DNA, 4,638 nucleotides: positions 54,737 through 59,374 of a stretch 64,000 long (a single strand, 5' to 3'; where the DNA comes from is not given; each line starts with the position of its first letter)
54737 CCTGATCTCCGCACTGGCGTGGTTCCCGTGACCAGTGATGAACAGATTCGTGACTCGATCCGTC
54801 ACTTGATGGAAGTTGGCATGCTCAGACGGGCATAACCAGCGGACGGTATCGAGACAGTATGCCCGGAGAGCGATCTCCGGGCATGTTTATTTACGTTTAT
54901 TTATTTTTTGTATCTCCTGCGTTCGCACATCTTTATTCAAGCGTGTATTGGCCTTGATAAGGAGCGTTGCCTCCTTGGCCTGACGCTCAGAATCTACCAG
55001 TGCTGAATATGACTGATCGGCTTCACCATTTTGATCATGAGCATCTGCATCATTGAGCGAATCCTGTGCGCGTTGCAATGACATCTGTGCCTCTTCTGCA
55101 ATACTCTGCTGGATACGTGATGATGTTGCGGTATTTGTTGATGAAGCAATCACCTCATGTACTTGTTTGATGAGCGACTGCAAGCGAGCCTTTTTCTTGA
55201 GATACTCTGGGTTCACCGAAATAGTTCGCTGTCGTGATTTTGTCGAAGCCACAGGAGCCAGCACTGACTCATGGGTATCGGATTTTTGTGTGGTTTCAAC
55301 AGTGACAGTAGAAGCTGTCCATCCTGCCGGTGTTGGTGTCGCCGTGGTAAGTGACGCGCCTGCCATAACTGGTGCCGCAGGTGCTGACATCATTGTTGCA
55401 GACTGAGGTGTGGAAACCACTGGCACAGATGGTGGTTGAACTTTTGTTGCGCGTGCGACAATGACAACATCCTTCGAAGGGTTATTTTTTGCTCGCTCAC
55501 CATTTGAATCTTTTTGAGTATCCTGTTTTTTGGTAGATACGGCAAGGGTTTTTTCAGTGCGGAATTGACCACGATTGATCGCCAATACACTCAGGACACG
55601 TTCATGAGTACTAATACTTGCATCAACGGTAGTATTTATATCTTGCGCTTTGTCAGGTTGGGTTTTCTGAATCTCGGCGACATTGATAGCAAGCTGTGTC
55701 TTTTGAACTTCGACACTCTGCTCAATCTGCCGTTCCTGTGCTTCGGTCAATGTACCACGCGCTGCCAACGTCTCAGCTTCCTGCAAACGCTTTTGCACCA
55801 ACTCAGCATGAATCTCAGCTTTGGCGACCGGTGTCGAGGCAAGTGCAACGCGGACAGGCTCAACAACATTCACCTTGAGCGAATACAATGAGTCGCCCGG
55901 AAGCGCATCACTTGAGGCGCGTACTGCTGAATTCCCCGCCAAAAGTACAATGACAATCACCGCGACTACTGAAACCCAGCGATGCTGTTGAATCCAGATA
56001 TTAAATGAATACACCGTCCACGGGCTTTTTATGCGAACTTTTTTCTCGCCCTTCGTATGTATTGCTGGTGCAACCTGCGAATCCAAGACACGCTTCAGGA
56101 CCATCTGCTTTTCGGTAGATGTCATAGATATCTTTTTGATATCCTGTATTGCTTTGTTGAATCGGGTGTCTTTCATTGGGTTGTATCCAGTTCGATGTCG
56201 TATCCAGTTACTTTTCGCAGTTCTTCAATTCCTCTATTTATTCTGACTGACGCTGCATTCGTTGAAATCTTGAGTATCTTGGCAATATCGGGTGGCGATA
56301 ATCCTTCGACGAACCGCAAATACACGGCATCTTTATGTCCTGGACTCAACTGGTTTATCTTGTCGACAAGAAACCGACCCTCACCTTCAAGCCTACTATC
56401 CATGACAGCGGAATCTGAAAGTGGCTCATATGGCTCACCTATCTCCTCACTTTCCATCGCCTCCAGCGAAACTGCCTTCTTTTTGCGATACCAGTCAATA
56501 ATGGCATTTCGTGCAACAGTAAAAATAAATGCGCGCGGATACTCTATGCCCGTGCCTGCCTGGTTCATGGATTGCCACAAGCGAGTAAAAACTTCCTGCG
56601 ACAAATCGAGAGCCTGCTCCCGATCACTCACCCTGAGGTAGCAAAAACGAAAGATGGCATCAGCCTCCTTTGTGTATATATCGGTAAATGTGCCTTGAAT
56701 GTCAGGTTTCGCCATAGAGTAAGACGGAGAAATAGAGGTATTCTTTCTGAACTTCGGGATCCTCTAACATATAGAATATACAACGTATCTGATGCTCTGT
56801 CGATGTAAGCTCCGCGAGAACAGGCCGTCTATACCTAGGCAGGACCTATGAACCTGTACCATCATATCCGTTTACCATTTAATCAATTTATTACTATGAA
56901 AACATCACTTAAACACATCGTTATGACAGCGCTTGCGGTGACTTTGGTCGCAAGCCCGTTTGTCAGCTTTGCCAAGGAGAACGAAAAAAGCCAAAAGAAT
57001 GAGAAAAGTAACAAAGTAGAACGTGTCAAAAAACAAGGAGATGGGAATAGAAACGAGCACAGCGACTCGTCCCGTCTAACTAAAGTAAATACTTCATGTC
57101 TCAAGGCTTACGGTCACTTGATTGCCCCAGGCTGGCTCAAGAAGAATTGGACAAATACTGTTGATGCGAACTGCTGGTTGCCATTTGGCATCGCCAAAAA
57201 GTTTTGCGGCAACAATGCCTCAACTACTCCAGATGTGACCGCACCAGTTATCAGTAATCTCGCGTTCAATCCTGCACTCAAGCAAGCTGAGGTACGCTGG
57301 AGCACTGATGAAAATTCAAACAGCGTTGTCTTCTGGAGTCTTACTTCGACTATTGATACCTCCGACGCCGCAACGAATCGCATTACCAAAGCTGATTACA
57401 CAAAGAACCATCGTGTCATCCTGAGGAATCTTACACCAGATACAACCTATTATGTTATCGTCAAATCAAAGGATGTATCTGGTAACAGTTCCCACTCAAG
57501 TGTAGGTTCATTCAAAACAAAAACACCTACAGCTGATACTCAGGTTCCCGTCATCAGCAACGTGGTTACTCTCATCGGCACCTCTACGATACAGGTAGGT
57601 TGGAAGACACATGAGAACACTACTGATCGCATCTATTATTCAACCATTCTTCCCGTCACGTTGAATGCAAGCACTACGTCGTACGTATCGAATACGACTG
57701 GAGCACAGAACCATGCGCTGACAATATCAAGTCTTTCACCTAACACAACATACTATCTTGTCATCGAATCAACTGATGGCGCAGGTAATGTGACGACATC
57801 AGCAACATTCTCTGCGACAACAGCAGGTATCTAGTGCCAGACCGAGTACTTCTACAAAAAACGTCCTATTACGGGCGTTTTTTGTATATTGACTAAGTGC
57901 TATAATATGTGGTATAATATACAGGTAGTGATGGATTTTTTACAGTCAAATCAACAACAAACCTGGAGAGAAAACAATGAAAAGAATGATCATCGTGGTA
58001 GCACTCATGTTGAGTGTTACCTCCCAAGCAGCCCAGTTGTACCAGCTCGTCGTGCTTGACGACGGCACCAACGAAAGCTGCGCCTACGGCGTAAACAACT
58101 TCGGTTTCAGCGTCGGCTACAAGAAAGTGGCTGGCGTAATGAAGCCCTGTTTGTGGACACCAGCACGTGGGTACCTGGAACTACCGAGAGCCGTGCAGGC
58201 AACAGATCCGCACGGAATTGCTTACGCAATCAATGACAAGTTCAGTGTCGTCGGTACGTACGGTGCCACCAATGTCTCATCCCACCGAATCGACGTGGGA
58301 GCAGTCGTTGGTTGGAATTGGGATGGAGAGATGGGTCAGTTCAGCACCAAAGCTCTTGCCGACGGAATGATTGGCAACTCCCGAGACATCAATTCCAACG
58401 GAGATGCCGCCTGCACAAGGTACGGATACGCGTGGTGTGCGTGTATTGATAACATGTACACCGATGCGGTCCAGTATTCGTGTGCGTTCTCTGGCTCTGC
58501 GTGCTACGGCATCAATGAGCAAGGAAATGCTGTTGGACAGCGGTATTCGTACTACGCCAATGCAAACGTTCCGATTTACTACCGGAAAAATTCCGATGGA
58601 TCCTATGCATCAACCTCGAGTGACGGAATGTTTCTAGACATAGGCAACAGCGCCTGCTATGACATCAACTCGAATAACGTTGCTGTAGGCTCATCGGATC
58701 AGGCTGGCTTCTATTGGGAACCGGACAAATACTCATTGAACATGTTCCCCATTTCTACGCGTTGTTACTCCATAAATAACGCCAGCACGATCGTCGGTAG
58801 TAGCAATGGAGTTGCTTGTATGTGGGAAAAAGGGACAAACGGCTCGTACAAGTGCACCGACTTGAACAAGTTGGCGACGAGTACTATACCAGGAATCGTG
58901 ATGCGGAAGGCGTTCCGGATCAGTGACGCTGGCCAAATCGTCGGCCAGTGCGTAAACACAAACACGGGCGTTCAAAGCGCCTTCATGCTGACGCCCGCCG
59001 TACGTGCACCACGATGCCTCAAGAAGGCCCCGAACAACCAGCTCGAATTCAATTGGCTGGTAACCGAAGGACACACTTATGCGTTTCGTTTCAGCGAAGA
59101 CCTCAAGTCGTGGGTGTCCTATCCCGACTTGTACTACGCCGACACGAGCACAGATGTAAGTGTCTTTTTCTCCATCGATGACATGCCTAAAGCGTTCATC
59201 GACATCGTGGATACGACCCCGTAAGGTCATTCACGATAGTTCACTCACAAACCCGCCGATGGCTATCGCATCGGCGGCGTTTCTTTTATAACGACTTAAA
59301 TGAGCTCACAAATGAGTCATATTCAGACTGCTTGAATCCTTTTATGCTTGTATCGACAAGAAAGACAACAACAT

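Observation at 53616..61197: Universally conserved ribosomal super-operon split by a 7.6-kb block with an ECF sigma/anti-sigma pair and surface proteins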

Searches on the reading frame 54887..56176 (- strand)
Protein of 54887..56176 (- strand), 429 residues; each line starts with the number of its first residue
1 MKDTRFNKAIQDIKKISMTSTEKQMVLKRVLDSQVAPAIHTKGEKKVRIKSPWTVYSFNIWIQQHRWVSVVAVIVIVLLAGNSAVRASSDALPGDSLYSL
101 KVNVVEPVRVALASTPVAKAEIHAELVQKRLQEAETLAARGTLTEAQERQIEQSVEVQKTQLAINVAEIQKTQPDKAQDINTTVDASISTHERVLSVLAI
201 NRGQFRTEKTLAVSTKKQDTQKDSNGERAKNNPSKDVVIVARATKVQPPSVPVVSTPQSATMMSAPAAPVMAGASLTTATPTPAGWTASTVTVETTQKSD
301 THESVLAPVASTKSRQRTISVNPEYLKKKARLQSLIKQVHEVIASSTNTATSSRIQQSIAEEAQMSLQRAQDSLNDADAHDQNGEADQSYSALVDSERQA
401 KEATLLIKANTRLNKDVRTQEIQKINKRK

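Call 3: search_protein_families(library=pfam, proteins=[window:54887-56176:-], max_evalue=0.01)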
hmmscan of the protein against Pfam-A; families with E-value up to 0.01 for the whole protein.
window:54887-56176:- (429 aa): 1 family
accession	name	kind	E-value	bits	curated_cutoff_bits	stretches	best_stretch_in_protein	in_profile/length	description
PF18915.5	DUF5667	-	1.9e-10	41.5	27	1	91-182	2-94/99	Domain of unknown function (DUF5667)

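Call 62: search_protein_families(library=ncbifam, proteins=[window:54887-56176:-], max_evalue=0.01)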
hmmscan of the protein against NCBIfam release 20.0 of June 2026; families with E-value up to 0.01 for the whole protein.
window:54887-56176:- (429 aa): 0 families

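Call 67: search_protein_families(library=padloc, proteins=[window:54887-56176:-], max_evalue=0.001)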
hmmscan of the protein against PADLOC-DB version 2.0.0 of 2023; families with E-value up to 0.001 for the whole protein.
window:54887-56176:- (429 aa): 0 families

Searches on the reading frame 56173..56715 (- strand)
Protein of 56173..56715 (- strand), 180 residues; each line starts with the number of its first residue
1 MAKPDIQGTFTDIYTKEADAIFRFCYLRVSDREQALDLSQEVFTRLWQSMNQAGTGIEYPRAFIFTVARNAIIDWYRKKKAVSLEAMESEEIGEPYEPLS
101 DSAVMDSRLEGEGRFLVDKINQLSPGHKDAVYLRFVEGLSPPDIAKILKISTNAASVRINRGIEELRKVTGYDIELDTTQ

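Call 3: search_protein_families(library=pfam, proteins=[window:56173-56715:-], max_evalue=0.01)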
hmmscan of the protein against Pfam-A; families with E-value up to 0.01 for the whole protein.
window:56173-56715:- (180 aa): 3 families
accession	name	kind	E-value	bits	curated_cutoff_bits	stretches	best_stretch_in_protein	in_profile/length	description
PF04542.20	Sigma70_r2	-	6.1e-13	48.8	24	1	14-80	2-69/71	Sigma-70 region 2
PF08281.18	Sigma70_r4_2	-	8.7e-09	35.3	25.7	1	118-166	6-54/54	Sigma-70, region 4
PF04545.22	Sigma70_r4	-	1.7e-07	31.1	24.1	1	120-168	2-50/50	Sigma-70, region 4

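Call 62: search_protein_families(library=ncbifam, proteins=[window:56173-56715:-], max_evalue=0.01)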
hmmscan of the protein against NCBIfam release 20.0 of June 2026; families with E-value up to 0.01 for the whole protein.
window:56173-56715:- (180 aa): 86 families (the best 25 are shown)
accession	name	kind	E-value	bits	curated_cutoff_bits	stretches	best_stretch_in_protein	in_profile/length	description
TIGR02937.1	sigma70-ECF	superfamily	2.3e-22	79.4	42.9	1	12-168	5-163/165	sigma-70 family RNA polymerase sigma factor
TIGR02952.1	Sig70_famx2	equivalog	1.1e-20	74.3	206.45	1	9-168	12-168/170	ECF subfamily RNA polymerase sigma factor, BldN family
TIGR02985.1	Sig70_bacteroi1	subfamily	4e-20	72.6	126.4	1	9-168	2-160/162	RNA polymerase sigma-70 factor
NF058625.1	sigma_PG0214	equivalog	4.7e-19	68.7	130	1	9-168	5-159/170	GFO_1088 family ECF-type sigma factor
TIGR02950.1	SigM_subfam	subfamily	1.1e-18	67.5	147.95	1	11-169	3-157/159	RNA polymerase sigma factor, SigM family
NF007227.0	PRK09645.1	subfamily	1.8e-18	67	202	1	10-167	15-167/177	sigma-70 family RNA polymerase sigma factor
NF007223.0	PRK09641.1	equivalog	3.2e-17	63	209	1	7-169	17-183/187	RNA polymerase sigma factor SigW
TIGR02959.1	SigZ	equivalog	2.2e-16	60.1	168.65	1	23-169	10-147/170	RNA polymerase sigma factor SigZ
NF009167.0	PRK12514.1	equivalog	6.3e-16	58.8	265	1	9-168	21-176/180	RNA polymerase sigma factor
NF007215.0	PRK09637.1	equivalog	1.6e-15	57.6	212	1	12-169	5-153/181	RNA polymerase sigma factor SigZ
TIGR02983.1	SigE-fam_strep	subfamily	2.3e-15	56.9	141.55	1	7-169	5-157/162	SigE family RNA polymerase sigma factor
NF009193.0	PRK12541.1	equivalog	4.9e-15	56.1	171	1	9-169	6-159/161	RNA polymerase sigma factor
NF009166.1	PRK12513.1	equivalog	5.6e-15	55.5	206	1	9-168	23-184/193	RNA polymerase sigma factor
NF009179.0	PRK12527.1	equivalog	6.1e-15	55.6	162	1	21-163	8-146/159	RNA polymerase sigma factor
NF007217.0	PRK09639.1-1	equivalog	6.7e-15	55.3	239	1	7-169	2-164/194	RNA polymerase sigma factor SigX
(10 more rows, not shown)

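Call 67: search_protein_families(library=padloc, proteins=[window:56173-56715:-], max_evalue=0.001)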
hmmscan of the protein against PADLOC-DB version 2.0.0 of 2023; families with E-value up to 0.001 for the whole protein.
window:56173-56715:- (180 aa): 0 families

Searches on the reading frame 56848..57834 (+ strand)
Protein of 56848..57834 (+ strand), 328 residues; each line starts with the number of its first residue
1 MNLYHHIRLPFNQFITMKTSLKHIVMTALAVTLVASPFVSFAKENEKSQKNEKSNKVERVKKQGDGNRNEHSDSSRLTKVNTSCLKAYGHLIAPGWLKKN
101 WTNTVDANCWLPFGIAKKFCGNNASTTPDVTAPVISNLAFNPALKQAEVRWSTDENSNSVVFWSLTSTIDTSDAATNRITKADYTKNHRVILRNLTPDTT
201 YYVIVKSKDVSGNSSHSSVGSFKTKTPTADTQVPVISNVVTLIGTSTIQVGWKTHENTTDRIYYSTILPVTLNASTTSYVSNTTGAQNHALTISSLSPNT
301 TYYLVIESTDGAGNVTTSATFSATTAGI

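Call 3: search_protein_families(library=pfam, proteins=[window:56848-57834:+], max_evalue=0.01)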
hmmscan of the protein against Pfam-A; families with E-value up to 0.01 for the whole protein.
window:56848-57834:+ (328 aa): 10 families
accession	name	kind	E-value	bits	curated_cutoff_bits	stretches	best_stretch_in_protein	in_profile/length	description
PF16656.11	Pur_ac_phosph_N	-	1.7e-16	61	30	2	138-224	6-93/93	Purple acid Phosphatase, N-terminal domain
PF00041.27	fn3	-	9.6e-07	29.4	25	1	146-217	15-78/84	Fibronectin type III domain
PF25059.1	FN3_DSCAM-DSCAML_C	-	3.4e-06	27.8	39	0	278-325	34-81/89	DSCAM/DSCAML C-terminal Fn3-like domain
PF19077.6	Big_13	-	0.00031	21.6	27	0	270-323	45-98/102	Bacterial Ig-like domain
PF24489.1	Ig_J_second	-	0.00041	20.8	27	0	161-220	31-90/105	Tip attachment protein J second Ig-like domain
PF10179.15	NDNF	-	0.00045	20.7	27.3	0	177-223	78-124/127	Neuron-derived neurotrophic factor, first Fn(III) domain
PF13750.12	Big_3_3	-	0.0018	18.4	27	0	167-219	90-142/157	Bacterial Ig-like domain (group 3)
PF09294.16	Interfer-bind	-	0.0049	17.5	21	0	168-218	45-96/104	Interferon-alpha/beta receptor, fibronectin type III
PF02872.23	5_nucleotid_C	-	0.0054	17.3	23.6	1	144-207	86-144/158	5'-nucleotidase, C-terminal domain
PF25788.1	Ig_Rha78A_N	-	0.0082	16.8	27.4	0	192-224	68-101/105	Rha78A-like, N-terminal immunoglobulin domain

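Call 62: search_protein_families(library=ncbifam, proteins=[window:56848-57834:+], max_evalue=0.01)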
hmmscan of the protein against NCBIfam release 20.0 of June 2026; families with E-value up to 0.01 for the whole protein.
window:56848-57834:+ (328 aa): 1 family
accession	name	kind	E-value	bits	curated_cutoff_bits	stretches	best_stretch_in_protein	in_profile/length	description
NF045522.1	MXAN_2561_fam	equivalog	3.9e-06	26.6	150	1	132-220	171-253/304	MXAN_2561 family MXYO-CTERM-anchored protein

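Call 67: search_protein_families(library=padloc, proteins=[window:56848-57834:+], max_evalue=0.001)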
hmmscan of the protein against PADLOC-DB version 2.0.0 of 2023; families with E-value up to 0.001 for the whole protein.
window:56848-57834:+ (328 aa): 0 families

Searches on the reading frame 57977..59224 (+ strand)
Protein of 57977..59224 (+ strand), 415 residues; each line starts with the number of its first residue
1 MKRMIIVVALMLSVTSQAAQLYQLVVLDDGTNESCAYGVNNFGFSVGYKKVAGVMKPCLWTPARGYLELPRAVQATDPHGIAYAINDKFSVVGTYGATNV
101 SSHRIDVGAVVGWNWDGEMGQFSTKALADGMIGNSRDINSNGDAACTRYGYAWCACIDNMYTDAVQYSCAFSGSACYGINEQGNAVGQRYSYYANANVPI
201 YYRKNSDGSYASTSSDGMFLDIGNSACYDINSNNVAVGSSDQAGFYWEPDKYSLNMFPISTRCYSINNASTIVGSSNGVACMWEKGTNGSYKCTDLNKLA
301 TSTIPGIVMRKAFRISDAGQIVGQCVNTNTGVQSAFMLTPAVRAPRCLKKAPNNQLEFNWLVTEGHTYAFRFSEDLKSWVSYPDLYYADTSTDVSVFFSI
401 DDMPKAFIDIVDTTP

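Call 3: search_protein_families(library=pfam, proteins=[window:57977-59224:+], max_evalue=0.01)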
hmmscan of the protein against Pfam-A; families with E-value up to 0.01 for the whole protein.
window:57977-59224:+ (415 aa): 1 family
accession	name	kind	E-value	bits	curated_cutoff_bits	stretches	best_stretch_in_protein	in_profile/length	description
PF11949.14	DUF3466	-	0.0011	18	25.1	0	149-332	362-534/609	Protein of unknown function (DUF3466)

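Call 35: find_homologous_proteins(query=window:57977-59224:+)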
Query window:57977-59224:+ (415 aa): 13 proteins with E <= 0.001 among 3892 candidates.
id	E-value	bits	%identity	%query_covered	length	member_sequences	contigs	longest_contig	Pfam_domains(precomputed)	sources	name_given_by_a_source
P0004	1.5e-277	938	100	98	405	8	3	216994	-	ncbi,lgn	-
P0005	2.1e-160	552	100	59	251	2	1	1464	-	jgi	jgi:hypothetical protein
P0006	2.4e-124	433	51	100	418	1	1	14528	PF11949.15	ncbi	-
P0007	5.9e-107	376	46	97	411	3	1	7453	-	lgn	-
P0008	1.8e-99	351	45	99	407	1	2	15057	PF11949.15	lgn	-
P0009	1.0e-79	286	40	100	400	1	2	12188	-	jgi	jgi:hypothetical protein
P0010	1.1e-79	286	40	100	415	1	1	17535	-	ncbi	-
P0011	6.6e-76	274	41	100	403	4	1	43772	-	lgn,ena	-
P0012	1.7e-65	239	37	97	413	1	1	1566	-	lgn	-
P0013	3.3e-65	239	35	99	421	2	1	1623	-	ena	-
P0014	1.7e-54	203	35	96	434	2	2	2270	-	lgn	-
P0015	5.6e-53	198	35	100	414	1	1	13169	-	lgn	-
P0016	2.2e-7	48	28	63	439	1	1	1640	PF11949.15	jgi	jgi:probable HAF family extracellular repeat protein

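Call 36: find_encoding_contigs(protein=P0006, flank=10000, max_places=2)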
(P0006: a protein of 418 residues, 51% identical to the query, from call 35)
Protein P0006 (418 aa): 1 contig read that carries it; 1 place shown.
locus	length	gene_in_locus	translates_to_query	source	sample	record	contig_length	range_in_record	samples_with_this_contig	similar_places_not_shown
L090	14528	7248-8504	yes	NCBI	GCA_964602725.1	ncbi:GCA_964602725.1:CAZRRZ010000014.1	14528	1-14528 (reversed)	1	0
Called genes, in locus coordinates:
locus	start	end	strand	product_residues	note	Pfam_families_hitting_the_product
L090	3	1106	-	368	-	?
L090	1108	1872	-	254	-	PF00121:TIM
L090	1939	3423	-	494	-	-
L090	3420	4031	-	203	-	-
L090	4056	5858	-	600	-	PF07963:N_methyl (faint), PF13620:CarboxypepD_reg, PF13715:CarbopepD_reg_2 (faint), PF17802:SpaA (faint)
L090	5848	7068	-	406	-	PF00482:T2SSF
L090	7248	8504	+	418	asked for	PF11949:DUF3466 (faint)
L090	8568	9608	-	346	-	PF06271:RDD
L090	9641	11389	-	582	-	PF05157:MshEN, PF00437:T2SSE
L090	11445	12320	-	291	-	PF13310:Virulence_RhuM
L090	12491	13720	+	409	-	PF08529:NusA_N, PF07650:KH_2 (faint), PF13184:KH_NusA_1st, PF26594:KH_NusA_2nd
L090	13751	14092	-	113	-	-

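Call 37: find_encoding_contigs(protein=P0011, flank=10000, max_places=2)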
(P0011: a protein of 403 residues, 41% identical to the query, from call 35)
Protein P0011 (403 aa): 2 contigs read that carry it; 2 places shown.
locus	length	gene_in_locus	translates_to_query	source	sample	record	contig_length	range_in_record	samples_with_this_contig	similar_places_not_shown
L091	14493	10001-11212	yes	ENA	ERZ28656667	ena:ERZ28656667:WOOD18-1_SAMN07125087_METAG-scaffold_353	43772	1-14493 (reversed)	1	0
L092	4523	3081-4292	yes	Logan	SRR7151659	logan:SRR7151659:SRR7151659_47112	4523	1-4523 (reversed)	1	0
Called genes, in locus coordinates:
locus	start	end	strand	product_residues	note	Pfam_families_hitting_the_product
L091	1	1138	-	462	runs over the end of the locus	PF08245:Mur_ligase_M, PF02875:Mur_ligase_C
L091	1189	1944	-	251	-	PF00561:Abhydrolase_1, PF12146:Hydrolase_4, PF12697:Abhydrolase_6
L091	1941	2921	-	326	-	PF01820:Dala_Dala_lig_N, PF01071:GARS_A (weak), PF02655:ATP-grasp_3, PF02786:CPSase_L_D2 (weak), PF07478:Dala_Dala_lig_C, PF13535:ATP-grasp_4 (weak)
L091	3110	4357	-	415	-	PF01541:GIY-YIG (weak), PF08459:UvrC_RNaseH_dom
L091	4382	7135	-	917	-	PF02463:SMC_N (faint), PF00005:ABC_tran (faint), PF13191:AAA_16 (faint), PF13304:AAA_21 (faint), PF13555:AAA_29 (faint), PF20703:nSTAND1 (faint), PF20720:nSTAND3 (faint), PF17760:UvrA_inter, +1 more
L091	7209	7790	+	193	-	-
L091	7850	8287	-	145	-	PF01451:LMWPc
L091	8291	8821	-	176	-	PF00300:His_Phos_1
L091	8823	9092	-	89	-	-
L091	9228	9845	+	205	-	-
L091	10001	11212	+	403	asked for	-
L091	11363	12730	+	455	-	PF00772:DnaB, PF03796:DnaB_C, PF13481:AAA_25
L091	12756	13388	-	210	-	PF00657:Lipase_GDSL, PF13472:Lipase_GDSL_2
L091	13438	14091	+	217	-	PF21176:RecR_HhH (faint), PF13662:Toprim_4, PF21175:RecR_C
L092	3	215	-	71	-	?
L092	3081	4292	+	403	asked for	-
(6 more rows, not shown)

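Call 38: find_encoding_contigs(protein=P0010, flank=10000, max_places=2)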
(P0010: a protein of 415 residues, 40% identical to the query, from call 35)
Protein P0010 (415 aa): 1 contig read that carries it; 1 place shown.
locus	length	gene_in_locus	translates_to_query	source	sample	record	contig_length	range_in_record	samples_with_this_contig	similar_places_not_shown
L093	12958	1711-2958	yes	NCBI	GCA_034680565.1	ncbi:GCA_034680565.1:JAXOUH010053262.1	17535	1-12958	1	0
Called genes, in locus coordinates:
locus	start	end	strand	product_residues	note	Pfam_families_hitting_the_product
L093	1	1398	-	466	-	?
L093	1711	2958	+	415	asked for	-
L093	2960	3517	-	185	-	PF02870:Methyltransf_1N, PF01035:DNA_binding_1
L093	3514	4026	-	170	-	-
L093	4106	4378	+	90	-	PF06103:DUF948 (weak)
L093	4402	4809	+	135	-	-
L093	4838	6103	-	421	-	PF03952:Enolase_N, PF00113:Enolase_C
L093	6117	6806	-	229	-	PF00300:His_Phos_1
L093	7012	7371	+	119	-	-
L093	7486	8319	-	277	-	PF03171:2OG-FeII_Oxy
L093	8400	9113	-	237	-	PF00293:NUDIX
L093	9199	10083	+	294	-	-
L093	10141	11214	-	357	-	PF00149:Metallophos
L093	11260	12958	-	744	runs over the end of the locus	PF10101:DUF2339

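Call 62: search_protein_families(library=ncbifam, proteins=[window:57977-59224:+], max_evalue=0.01)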
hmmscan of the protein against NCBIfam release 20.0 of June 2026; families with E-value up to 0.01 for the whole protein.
window:57977-59224:+ (415 aa): 0 families

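Call 67: search_protein_families(library=padloc, proteins=[window:57977-59224:+], max_evalue=0.001)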
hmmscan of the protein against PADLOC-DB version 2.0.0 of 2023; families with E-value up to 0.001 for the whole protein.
window:57977-59224:+ (415 aa): 0 families
